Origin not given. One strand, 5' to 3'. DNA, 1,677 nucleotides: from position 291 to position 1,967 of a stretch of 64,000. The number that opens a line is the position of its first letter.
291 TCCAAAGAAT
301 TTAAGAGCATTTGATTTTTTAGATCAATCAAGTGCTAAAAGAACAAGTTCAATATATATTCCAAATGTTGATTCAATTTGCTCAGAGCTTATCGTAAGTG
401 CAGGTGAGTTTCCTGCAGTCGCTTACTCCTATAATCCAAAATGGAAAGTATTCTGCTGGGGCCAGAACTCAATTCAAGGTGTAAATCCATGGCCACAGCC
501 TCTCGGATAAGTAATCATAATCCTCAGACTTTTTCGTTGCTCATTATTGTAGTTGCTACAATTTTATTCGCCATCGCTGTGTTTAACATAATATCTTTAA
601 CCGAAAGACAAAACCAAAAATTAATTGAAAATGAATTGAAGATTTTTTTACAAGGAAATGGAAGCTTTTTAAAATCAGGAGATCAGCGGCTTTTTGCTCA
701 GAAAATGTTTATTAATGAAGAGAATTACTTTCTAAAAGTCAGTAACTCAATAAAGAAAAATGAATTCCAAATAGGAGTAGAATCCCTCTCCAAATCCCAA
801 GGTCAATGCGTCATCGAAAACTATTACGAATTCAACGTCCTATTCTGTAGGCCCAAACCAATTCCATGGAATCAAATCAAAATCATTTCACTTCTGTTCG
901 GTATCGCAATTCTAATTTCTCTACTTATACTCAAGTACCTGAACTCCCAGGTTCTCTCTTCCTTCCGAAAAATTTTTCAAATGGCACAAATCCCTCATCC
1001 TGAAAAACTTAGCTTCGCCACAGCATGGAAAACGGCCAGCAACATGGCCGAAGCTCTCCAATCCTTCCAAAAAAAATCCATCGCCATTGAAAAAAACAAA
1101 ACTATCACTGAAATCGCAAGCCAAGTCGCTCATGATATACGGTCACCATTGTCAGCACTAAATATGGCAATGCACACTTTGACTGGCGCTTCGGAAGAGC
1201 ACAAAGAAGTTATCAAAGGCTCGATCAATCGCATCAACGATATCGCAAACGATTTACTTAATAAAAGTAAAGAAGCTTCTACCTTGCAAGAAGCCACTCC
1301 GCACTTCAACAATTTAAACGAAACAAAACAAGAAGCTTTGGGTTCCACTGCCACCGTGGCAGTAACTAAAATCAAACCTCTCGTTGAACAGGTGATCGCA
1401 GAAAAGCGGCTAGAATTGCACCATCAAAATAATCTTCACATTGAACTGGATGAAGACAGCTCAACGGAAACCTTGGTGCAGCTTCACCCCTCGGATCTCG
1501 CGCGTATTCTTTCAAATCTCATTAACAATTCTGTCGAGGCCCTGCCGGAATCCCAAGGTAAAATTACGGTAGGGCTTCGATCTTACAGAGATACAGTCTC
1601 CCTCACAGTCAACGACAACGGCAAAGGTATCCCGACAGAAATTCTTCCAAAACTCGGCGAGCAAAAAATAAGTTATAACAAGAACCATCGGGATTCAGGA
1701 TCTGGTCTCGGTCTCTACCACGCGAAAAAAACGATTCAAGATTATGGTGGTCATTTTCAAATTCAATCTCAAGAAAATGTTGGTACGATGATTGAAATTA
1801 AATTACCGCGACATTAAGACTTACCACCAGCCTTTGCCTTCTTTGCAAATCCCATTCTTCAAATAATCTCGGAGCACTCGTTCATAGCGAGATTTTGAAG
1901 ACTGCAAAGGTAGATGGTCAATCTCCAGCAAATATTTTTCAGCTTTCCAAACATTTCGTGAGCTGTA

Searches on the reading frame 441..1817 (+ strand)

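Call 80: search_protein_families(library=pfam, proteins=[window:441-1817:+], max_evalue=0.0001)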
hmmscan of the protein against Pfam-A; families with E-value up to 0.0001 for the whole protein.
window:441-1817:+ (458 aa): 3 families
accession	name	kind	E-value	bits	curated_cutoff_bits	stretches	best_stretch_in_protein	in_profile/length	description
PF02518.31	HATPase_c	-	5.1e-22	78.8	26.4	1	350-457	3-109/111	Histidine kinase-, DNA gyrase B-, and HSP90-like ATPase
PF14501.12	HATPase_c_5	-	1.1e-09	38.6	22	1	349-447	2-94/102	GHKL domain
PF00512.31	HisKA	-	2.9e-07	30.9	26.9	1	223-277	3-62/66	His Kinase A (phospho-acceptor) domain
